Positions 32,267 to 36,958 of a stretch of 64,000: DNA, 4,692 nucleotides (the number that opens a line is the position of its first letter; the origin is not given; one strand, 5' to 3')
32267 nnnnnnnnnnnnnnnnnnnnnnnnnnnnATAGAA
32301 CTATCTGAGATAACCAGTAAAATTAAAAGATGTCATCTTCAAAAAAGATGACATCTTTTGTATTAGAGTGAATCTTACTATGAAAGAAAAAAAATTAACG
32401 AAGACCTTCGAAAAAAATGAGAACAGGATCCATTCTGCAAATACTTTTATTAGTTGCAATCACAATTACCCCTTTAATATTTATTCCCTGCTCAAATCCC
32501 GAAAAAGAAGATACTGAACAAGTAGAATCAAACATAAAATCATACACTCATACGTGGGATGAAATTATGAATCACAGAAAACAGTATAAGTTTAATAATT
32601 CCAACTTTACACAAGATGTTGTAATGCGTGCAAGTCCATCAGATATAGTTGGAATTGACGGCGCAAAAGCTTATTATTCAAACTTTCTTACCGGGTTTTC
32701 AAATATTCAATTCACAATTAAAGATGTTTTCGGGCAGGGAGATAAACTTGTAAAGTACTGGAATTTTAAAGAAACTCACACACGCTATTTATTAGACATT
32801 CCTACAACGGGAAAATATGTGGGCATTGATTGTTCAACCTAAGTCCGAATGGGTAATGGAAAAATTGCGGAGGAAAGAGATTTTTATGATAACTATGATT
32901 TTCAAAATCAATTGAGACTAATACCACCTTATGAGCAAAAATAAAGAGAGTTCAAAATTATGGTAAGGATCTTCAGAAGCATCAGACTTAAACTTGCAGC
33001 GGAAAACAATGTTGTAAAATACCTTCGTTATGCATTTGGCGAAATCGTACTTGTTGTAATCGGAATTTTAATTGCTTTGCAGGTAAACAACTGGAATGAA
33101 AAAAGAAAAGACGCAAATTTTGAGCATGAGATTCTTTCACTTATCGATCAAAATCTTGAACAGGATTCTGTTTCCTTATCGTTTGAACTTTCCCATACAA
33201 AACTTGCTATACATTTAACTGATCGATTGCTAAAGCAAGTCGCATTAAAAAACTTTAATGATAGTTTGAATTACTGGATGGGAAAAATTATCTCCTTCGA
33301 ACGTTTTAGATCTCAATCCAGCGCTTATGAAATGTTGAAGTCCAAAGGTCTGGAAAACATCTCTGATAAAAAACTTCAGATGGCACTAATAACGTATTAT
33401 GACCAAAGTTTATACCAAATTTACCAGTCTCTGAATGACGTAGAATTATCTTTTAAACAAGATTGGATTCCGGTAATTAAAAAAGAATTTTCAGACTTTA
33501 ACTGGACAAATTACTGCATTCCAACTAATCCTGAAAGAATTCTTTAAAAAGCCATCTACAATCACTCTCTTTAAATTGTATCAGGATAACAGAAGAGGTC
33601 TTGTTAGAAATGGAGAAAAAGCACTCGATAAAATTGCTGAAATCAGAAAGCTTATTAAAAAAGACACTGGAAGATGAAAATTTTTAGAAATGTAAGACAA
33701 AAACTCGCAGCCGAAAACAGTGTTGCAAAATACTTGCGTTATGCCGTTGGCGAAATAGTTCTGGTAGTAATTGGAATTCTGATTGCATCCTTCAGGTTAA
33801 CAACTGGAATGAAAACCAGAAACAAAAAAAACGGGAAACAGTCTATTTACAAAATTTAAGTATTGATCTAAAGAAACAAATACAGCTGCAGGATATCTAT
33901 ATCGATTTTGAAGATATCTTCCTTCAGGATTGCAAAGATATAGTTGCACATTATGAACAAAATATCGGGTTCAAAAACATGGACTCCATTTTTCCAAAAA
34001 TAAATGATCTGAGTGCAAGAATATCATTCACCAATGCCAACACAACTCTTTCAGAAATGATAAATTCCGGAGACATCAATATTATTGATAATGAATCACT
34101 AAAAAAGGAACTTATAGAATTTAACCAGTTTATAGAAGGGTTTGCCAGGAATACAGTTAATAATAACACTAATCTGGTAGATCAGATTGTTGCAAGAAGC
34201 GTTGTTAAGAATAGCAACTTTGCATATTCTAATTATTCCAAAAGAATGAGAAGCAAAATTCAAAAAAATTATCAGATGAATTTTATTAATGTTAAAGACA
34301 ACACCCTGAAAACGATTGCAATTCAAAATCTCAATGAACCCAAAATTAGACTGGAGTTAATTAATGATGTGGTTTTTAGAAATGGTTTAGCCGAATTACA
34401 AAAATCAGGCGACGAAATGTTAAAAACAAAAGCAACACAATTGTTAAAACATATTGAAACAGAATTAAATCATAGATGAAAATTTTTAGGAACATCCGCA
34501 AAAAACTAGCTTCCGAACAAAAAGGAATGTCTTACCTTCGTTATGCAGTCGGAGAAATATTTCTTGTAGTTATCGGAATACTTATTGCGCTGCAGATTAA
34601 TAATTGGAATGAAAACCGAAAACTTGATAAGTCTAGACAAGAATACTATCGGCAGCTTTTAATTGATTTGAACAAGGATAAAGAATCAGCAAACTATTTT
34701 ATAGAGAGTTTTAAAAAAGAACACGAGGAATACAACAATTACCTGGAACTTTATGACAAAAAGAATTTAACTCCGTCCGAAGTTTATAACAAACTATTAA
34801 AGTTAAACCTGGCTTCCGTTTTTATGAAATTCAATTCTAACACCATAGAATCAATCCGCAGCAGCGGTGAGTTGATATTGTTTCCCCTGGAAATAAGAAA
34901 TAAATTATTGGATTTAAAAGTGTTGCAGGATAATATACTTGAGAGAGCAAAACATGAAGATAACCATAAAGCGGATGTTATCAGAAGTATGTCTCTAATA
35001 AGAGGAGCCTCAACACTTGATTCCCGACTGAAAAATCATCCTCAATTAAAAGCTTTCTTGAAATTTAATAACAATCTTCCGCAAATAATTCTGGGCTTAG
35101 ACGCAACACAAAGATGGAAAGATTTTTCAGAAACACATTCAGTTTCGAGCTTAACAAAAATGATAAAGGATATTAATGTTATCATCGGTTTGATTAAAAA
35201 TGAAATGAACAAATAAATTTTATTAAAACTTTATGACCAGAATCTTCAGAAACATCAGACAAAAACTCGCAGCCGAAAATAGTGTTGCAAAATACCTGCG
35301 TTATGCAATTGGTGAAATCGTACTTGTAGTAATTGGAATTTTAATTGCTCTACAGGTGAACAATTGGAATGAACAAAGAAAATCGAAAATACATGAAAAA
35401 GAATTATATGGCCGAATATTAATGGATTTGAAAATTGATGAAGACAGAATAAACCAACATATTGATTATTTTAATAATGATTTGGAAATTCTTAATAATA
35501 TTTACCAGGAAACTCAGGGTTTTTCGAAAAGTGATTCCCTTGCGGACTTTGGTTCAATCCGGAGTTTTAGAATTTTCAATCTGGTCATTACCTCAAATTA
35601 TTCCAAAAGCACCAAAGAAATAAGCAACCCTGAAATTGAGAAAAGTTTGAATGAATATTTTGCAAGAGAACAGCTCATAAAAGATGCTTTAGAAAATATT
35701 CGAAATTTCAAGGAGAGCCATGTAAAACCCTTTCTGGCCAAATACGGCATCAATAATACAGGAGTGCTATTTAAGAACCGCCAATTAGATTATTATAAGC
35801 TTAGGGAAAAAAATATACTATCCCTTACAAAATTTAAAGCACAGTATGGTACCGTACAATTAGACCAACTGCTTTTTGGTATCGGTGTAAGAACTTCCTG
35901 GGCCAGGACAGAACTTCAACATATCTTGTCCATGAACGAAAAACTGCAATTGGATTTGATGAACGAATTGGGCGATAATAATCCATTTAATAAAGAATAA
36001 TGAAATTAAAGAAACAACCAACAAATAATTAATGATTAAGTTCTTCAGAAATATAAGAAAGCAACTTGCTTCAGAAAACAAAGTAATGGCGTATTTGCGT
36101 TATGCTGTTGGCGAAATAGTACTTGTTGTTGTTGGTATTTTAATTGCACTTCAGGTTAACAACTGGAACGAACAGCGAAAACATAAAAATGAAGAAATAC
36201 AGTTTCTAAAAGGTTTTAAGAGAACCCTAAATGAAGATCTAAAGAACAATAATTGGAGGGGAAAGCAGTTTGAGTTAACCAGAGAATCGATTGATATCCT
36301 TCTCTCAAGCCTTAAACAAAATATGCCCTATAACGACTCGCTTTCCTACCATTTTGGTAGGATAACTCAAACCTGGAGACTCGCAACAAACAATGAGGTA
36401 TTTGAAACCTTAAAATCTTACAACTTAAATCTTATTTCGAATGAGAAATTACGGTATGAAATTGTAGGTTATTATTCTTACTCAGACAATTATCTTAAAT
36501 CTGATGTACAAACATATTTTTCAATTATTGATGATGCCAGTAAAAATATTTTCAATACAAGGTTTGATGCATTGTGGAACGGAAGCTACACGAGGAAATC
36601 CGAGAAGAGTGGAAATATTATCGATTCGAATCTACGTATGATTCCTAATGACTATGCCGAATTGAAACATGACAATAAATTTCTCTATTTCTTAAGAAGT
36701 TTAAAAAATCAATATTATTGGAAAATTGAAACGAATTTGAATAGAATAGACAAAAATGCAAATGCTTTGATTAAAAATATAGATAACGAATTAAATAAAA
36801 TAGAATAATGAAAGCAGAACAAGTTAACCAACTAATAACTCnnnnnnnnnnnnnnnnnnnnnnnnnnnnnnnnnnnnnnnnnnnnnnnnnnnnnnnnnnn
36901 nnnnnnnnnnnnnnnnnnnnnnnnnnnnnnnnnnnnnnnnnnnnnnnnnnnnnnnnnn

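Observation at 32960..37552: Six tandem paralogues with a constant N-terminal anchor and hypervariable C-terminal domains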

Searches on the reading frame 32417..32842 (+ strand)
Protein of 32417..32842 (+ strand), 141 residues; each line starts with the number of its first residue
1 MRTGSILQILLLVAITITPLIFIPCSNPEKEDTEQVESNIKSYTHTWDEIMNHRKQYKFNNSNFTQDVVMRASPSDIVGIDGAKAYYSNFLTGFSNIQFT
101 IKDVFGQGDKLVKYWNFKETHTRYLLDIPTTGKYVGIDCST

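Call 12: search_protein_families(library=pfam, proteins=[window:32417-32842:+], max_evalue=0.001)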
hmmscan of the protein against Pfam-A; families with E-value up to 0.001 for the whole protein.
window:32417-32842:+ (141 aa): 2 families
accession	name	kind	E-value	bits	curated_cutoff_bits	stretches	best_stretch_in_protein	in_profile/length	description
PF07366.18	SnoaL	-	1.4e-12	48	28.4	1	46-137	6-97/126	SnoaL-like polyketide cyclase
PF12680.13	SnoaL_2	-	1.7e-07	32.2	27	1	63-133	19-82/102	SnoaL-like domain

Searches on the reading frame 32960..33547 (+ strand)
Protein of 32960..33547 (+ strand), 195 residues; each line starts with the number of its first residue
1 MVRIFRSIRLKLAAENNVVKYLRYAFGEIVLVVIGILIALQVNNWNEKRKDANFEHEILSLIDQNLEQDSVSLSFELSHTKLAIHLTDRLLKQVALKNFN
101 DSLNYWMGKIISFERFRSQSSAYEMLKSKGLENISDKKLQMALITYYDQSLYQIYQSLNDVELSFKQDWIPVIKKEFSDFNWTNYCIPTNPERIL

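Call 3: search_protein_families(library=pfam, proteins=[window:32960-33547:+], max_evalue=0.01)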
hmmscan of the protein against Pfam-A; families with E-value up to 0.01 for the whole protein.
window:32960-33547:+ (195 aa): 1 family
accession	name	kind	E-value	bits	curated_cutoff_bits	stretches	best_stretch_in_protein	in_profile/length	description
PF19578.4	DUF6090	-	7e-08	32.9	23.5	1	28-154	1-130/182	Family of unknown function (DUF6090)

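Call 4: search_protein_families(library=ncbifam, proteins=[window:32960-33547:+], max_evalue=0.01)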
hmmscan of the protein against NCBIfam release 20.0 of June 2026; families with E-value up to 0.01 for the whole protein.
window:32960-33547:+ (195 aa): 0 families

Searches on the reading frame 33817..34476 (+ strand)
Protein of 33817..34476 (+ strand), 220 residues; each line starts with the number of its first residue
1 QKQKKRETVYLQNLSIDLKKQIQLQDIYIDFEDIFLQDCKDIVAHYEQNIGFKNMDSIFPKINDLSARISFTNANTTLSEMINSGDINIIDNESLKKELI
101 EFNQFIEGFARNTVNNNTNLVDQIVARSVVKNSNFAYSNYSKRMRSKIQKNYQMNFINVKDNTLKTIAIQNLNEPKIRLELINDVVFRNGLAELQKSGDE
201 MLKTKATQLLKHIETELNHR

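Call 45: search_protein_families(library=pfam, proteins=[window:33817-34476:+], max_evalue=10)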
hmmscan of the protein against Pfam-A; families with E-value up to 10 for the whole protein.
seq(220 aa): 0 families

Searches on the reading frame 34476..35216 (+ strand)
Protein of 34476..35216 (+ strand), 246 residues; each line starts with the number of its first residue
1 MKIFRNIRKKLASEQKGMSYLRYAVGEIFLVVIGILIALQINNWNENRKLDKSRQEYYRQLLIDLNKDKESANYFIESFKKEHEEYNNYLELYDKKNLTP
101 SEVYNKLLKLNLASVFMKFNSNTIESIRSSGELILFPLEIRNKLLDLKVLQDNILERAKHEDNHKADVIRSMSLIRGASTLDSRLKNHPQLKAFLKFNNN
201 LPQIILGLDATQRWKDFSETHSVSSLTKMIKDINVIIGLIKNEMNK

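Call 3: search_protein_families(library=pfam, proteins=[window:34476-35216:+], max_evalue=0.01)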
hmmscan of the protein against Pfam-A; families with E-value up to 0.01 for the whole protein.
window:34476-35216:+ (246 aa): 1 family
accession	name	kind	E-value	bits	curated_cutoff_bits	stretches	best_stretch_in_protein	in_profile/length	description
PF19578.4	DUF6090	-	1.9e-05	25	23.5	1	27-78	1-52/182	Family of unknown function (DUF6090)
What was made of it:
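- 34476..35216 (+): w3: DUF6090 gene, a rare ectodomain type. Pfam 25.0 bits (call 3).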

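Call 4: search_protein_families(library=ncbifam, proteins=[window:34476-35216:+], max_evalue=0.01)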
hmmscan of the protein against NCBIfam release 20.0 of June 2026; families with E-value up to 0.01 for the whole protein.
window:34476-35216:+ (246 aa): 0 families

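Call 19: search_protein_families(library=padloc, proteins=[window:34476-35216:+], max_evalue=0.1)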
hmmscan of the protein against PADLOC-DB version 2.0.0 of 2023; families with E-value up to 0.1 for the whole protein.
window:34476-35216:+ (246 aa): 0 families

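Call 20: search_protein_families(library=phrogs, proteins=[window:34476-35216:+], max_evalue=0.1)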
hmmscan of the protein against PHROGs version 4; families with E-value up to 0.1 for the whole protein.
window:34476-35216:+ (246 aa): 0 families

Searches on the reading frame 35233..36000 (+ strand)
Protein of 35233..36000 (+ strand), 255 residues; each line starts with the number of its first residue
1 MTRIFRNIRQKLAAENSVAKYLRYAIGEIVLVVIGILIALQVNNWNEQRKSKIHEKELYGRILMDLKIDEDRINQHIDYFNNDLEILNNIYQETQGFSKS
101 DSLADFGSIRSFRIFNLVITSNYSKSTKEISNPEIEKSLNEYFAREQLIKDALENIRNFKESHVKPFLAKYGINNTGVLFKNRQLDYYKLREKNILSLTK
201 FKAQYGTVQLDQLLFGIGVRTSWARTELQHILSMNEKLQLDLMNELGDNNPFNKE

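Call 3: search_protein_families(library=pfam, proteins=[window:35233-36000:+], max_evalue=0.01)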
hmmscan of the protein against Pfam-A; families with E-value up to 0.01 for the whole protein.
window:35233-36000:+ (255 aa): 1 family
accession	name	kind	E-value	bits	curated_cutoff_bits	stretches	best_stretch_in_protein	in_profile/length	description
PF19578.4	DUF6090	-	2.3e-06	28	23.5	1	28-92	1-65/182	Family of unknown function (DUF6090)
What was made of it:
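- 35233..36000 (+): w4: DUF6090 gene, a rare ectodomain type. Pfam 28.0 bits (call 3).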

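Call 4: search_protein_families(library=ncbifam, proteins=[window:35233-36000:+], max_evalue=0.01)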
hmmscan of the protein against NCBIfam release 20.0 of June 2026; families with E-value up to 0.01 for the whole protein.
window:35233-36000:+ (255 aa): 0 families

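Call 19: search_protein_families(library=padloc, proteins=[window:35233-36000:+], max_evalue=0.1)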
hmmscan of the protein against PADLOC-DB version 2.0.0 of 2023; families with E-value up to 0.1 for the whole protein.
window:35233-36000:+ (255 aa): 0 families

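Call 20: search_protein_families(library=phrogs, proteins=[window:35233-36000:+], max_evalue=0.1)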
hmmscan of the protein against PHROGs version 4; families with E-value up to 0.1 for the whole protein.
window:35233-36000:+ (255 aa): 1 family
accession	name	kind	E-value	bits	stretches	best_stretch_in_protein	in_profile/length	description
phrog_35526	-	unknown function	0.014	16.6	1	20-67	7-54/128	-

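Call 39: find_homologous_proteins(query=window:35380-35997:+, max_evalue=0.001)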
Query seq(206 aa) (206 aa): 29 proteins with E <= 0.001 among 137 candidates.
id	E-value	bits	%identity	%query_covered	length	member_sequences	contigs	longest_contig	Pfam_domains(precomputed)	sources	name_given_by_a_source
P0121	1.3e-126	438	99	100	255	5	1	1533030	PF19578.4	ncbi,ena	-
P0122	1.8e-113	395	89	100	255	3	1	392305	PF19578.4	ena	-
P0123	2.3e-113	394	89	100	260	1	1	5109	PF19578.4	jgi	jgi:Family of unknown function (DUF6090)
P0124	6.1e-77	276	62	100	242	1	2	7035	PF19578.4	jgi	jgi:hypothetical protein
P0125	3.6e-76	273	63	100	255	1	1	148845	PF19578.4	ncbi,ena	-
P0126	3.7e-74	267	61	100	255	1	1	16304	PF19578.4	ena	-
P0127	4.8e-70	253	60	96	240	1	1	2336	-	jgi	jgi:hypothetical protein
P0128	1.1e-69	252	58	99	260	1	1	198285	-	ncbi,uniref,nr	ncbi:hypothetical protein [Psychroserpens sp. SPM9]|uniref:hypothetical protein n=1 Tax=Psychroserpe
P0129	1.3e-69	252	61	96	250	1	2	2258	PF19578.4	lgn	-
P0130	2.6e-69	251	58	98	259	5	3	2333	PF19578.4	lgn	-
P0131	5.7e-69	250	57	100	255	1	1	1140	-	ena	-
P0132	1.4e-68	248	57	99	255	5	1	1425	-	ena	-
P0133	2.2e-68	248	57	100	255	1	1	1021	-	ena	-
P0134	2.4e-68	248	56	100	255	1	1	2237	-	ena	-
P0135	6.9e-68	246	56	100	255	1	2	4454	PF19578.4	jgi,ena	jgi:hypothetical protein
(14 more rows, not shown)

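Call 45: search_protein_families(library=pfam, proteins=[window:35380-35997:+], max_evalue=10)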
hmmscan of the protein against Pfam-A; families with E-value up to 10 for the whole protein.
seq(206 aa): 1 family
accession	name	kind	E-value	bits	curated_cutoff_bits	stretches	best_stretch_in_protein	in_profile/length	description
PF16511.11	FERM_f0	-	0.077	13.7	26.9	1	94-147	18-77/81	N-terminal or F0 domain of Talin-head FERM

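Call 49: predict_structure(alignment_id=A2)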
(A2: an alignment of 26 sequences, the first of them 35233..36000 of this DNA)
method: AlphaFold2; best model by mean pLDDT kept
length: 255 residues; sequences in the alignment: 26
mean_pLDDT: 63.7   pTM: 0.55
mean pLDDT of the five models: 63.7, 63.6, 61.7, 59.0, 50.4
residues with pLDDT >= 90: 0; 70-90: 110; 50-70: 87; < 50: 58
segments of 3 or more residues with pLDDT < 50: 1-3, 95-114, 174-204, 253-255
pLDDT, mean of each block of 10 residues (from residue 1): 52 54 73 80 72 76 82 76 61 44 38 49 59 82 79 73 68 46 36 43 55 64 75 88 74 43
secondary structure, 60 per line:
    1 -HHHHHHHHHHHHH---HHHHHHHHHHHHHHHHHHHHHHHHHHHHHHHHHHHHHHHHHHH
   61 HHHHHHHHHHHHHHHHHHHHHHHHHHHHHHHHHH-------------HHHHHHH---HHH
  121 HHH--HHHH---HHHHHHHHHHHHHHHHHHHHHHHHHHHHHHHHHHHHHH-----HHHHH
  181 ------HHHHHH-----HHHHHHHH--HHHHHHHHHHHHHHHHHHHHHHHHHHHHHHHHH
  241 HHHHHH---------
elements in order: H2-14 H18-94 H108-114 H118-123 H126-129 H133-170 H176-180 H187-192 H198-205 H208-246
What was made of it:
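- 35233..36000 (+): The AF2 model (pLDDT 63.7) has the same helix pattern as w6 (call 49).
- The w4 model shows the same helix pattern (call 49).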

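Call 69: find_encoding_contigs(protein=P0121, flank=8000, max_places=3)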
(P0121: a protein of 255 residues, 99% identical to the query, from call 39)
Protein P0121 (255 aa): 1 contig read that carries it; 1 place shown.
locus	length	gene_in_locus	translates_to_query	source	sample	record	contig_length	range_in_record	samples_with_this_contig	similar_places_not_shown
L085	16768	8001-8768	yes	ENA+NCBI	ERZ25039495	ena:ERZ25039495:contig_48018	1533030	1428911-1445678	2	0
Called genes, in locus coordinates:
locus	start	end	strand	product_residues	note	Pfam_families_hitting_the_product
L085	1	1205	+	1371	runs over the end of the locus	PF07494:Reg_prop (faint), PF16819:DUF5074 (faint), PF07495:Y_Y_Y, PF00512:HisKA, PF02518:HATPase_c, PF00072:Response_reg, PF00165:HTH_AraC, PF12833:HTH_18, +1 more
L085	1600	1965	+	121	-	PF00072:Response_reg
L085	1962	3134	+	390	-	PF00072:Response_reg, PF07228:SpoIIE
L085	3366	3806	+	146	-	-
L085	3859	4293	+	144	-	-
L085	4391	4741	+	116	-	-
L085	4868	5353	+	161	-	PF14534:DUF4440 (weak)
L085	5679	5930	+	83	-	PF19578:DUF6090 (weak)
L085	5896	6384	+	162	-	-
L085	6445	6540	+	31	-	-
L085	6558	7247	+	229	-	-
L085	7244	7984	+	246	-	PF19578:DUF6090 (weak)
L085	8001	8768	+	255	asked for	PF19578:DUF6090 (weak)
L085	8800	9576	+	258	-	PF19578:DUF6090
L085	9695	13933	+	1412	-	PF00512:HisKA (weak), PF02518:HATPase_c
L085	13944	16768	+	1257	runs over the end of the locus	PF07494:Reg_prop (faint), PF07495:Y_Y_Y, PF00512:HisKA, PF02518:HATPase_c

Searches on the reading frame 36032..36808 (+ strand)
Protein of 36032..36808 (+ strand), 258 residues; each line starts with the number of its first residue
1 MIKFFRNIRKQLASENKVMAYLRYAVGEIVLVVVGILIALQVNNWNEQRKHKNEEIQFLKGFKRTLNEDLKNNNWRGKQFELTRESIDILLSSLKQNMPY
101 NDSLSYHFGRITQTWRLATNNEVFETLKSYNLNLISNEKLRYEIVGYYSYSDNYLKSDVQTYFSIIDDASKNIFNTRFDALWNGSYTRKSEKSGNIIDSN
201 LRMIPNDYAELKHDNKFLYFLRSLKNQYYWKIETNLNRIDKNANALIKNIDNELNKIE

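Call 3: search_protein_families(library=pfam, proteins=[window:36032-36808:+], max_evalue=0.01)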
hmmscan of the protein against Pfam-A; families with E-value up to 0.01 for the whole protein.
window:36032-36808:+ (258 aa): 1 family
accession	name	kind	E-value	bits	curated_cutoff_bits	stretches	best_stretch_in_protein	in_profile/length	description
PF19578.4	DUF6090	-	6.3e-09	36.4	23.5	1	28-72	1-45/182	Family of unknown function (DUF6090)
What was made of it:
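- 36032..36808 (+): w5: DUF6090 gene. Pfam 36.4 bits (call 3).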

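Call 4: search_protein_families(library=ncbifam, proteins=[window:36032-36808:+], max_evalue=0.01)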
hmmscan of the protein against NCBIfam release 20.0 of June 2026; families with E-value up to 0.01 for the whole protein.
window:36032-36808:+ (258 aa): 0 families

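Call 19: search_protein_families(library=padloc, proteins=[window:36032-36808:+], max_evalue=0.1)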
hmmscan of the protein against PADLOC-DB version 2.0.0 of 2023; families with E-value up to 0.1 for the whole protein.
window:36032-36808:+ (258 aa): 0 families

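Call 20: search_protein_families(library=phrogs, proteins=[window:36032-36808:+], max_evalue=0.1)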
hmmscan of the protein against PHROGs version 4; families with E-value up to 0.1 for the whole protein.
window:36032-36808:+ (258 aa): 1 family
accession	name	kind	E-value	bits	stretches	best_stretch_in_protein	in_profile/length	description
phrog_1341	-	unknown function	0.003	18.9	1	104-176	30-101/109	-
